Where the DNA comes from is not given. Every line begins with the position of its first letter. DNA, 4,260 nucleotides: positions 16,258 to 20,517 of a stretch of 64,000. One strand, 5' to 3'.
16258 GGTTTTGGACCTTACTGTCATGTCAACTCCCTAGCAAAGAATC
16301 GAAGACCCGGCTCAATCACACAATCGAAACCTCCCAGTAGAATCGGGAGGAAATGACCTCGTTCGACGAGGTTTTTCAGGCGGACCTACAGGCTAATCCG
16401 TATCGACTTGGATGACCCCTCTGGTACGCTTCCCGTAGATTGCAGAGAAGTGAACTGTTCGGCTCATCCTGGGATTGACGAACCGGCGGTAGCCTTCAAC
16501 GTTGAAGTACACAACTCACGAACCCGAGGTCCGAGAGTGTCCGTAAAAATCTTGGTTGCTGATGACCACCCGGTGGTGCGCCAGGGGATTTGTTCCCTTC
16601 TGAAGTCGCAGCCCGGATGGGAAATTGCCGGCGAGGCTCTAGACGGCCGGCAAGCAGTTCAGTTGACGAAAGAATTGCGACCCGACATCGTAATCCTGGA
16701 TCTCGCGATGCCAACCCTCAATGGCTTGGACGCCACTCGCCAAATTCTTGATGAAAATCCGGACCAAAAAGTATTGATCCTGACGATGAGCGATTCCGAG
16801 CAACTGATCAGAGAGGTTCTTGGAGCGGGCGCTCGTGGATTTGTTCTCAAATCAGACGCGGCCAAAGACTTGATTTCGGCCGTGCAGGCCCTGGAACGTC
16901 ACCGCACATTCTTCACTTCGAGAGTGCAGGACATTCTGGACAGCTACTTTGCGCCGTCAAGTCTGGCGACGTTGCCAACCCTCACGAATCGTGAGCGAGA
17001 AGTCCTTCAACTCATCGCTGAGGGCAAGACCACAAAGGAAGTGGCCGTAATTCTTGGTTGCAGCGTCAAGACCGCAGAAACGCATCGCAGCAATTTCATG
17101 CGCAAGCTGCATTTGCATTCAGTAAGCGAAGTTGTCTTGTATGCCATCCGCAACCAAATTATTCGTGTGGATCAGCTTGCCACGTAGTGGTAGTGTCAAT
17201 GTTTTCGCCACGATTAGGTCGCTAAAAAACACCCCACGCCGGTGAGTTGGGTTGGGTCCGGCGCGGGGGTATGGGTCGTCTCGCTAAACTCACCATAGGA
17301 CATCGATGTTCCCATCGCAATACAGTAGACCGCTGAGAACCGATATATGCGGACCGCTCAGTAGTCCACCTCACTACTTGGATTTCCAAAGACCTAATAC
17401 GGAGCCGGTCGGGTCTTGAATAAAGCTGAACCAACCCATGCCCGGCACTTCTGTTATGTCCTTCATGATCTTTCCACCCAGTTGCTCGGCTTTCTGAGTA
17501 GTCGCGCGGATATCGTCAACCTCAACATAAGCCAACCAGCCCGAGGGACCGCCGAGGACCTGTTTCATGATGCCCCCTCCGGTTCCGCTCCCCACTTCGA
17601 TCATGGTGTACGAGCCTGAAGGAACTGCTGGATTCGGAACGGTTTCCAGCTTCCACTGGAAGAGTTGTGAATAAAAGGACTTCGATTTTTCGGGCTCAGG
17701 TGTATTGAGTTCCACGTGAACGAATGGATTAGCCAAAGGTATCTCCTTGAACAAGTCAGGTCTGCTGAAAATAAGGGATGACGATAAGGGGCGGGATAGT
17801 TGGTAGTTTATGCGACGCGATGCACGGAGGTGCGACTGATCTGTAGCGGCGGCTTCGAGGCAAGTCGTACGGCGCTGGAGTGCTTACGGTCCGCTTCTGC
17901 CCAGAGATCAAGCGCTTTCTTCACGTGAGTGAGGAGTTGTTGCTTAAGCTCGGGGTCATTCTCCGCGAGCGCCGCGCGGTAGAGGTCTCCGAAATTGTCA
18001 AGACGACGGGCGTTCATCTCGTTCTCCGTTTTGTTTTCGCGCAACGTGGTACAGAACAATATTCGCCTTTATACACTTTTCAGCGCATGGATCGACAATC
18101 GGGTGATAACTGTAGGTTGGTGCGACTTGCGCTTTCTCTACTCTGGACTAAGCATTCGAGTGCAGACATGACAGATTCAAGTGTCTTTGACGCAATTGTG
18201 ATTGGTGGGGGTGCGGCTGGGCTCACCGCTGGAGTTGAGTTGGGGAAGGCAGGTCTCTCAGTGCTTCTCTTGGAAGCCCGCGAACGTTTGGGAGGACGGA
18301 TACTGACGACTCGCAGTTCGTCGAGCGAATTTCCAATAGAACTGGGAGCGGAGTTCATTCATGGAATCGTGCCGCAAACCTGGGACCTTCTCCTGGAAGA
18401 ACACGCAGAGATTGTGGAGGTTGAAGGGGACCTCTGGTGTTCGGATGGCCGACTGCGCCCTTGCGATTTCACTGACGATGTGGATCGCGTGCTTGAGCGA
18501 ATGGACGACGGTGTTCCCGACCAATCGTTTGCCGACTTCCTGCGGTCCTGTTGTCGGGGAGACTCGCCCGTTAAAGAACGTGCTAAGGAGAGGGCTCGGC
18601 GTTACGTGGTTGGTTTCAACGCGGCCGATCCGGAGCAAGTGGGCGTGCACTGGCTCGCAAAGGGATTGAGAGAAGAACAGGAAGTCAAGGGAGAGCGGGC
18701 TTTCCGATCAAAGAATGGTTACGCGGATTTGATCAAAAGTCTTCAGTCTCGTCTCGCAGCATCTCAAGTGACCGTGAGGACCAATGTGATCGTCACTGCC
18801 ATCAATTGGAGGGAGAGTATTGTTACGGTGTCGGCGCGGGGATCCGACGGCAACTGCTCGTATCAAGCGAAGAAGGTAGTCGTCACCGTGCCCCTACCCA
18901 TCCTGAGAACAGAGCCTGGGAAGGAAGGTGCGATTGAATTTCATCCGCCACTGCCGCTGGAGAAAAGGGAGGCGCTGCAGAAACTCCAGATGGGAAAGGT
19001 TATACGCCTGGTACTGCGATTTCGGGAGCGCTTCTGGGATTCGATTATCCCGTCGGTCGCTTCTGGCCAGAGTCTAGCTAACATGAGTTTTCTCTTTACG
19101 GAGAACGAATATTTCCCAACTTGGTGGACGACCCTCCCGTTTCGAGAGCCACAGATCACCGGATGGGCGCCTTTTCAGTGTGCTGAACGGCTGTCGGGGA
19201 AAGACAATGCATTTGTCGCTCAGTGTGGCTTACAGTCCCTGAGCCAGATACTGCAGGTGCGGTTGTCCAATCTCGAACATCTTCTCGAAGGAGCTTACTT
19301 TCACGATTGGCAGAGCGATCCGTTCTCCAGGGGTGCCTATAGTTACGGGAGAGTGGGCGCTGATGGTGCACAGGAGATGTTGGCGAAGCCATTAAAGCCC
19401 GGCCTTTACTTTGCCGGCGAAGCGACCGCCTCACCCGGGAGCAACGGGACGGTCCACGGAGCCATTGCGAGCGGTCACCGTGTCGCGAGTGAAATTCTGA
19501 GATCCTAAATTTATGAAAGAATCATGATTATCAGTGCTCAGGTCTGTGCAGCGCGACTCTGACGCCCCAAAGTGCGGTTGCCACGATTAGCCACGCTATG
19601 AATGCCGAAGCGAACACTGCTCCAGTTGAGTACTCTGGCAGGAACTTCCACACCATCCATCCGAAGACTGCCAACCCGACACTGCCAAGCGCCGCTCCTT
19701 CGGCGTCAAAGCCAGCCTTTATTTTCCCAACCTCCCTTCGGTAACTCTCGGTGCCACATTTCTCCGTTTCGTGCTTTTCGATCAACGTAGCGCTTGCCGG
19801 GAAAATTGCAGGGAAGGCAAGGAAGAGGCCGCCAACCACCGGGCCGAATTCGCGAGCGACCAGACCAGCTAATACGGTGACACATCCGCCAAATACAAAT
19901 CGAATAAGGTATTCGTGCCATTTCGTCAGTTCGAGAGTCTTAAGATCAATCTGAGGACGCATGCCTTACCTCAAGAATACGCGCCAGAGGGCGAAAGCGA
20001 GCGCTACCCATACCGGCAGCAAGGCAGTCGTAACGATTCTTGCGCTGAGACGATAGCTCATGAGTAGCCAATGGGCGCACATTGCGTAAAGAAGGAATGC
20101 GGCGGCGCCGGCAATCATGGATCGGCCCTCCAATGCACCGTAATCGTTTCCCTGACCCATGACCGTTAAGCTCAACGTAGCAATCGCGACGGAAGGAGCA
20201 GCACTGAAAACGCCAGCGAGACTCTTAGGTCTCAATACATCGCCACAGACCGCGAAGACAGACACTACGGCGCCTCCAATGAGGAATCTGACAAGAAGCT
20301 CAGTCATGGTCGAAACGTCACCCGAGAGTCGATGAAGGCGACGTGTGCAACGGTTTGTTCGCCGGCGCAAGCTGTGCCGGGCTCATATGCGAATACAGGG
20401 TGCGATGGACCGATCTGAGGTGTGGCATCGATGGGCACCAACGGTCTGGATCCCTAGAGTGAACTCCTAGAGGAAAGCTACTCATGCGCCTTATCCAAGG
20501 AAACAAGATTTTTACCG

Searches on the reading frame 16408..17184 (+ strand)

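Call 83: search_protein_families(library=pfam, proteins=[window:16408-17184:+], max_evalue=0.0001)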
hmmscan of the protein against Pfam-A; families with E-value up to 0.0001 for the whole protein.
window:16408-17184:+ (259 aa): 3 families
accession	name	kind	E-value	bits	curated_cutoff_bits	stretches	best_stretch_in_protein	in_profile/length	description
PF00072.30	Response_reg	-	2.3e-26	92.6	30.2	1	48-160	1-111/111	Response regulator receiver domain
PF00196.25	GerE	-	9.6e-20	70.4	23.5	1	191-246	2-57/57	Bacterial regulatory proteins, luxR family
PF08281.18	Sigma70_r4_2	-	5.7e-08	32.7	25.7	1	188-233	7-53/54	Sigma-70, region 4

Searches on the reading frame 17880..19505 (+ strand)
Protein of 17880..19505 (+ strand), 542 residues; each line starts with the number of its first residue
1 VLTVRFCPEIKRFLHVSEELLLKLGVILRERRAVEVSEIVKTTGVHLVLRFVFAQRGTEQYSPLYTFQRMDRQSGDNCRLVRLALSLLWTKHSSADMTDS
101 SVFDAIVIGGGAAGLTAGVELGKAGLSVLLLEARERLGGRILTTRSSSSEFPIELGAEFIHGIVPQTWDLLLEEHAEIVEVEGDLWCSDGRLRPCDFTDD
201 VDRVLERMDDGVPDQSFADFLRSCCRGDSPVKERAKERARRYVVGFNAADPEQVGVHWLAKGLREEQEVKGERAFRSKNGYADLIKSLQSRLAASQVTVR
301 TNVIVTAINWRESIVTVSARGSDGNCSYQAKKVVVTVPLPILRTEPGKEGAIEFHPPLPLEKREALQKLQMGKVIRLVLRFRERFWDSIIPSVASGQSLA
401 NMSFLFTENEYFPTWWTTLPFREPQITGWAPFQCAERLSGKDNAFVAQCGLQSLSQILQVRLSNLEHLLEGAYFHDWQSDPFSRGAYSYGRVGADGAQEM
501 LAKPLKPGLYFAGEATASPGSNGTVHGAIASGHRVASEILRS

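Call 83: search_protein_families(library=pfam, proteins=[window:17880-19505:+], max_evalue=0.0001)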
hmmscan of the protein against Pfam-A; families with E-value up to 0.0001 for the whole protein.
window:17880-19505:+ (542 aa): 8 families
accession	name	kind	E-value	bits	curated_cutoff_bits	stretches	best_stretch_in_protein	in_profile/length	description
PF01593.30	Amino_oxidase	-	8.7e-54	183.9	19.8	1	113-540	2-443/443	Flavin containing amine oxidoreductase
PF13450.12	NAD_binding_8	-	3.9e-13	49.9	21.9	1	107-171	1-65/68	NAD(P)-binding Rossmann-like domain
PF03486.20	HI0933_like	-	1.6e-10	41.3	50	1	104-144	2-42/244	HI0933-like protein Rossmann domain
PF12831.13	FAD_oxidored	-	3.2e-07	30.5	27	1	104-140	1-37/416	FAD dependent oxidoreductase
PF00890.30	FAD_binding_2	-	3.5e-07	30.2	20.4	1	104-145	1-39/414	FAD binding domain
PF01946.23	Thi4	-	1.8e-06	27.8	26.2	1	90-140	5-56/235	Thi4 family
PF01266.30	DAO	-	7.2e-06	26.2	27.9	0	104-336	1-201/353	FAD dependent oxidoreductase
PF07992.20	Pyr_redox_2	-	1.1e-05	25.5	26.1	0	104-142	2-41/291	Pyridine nucleotide-disulphide oxidoreductase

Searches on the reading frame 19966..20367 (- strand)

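Call 84: search_protein_families(library=pfam, proteins=[window:19966-20367:-], max_evalue=0.0001)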
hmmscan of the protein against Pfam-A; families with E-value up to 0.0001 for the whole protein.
window:19966-20367:- (133 aa): 1 family
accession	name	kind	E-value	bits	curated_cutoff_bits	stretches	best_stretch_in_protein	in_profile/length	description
PF11345.13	DUF3147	-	1.1e-05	26.2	23.6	1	24-130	1-108/111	Protein of unknown function (DUF3147)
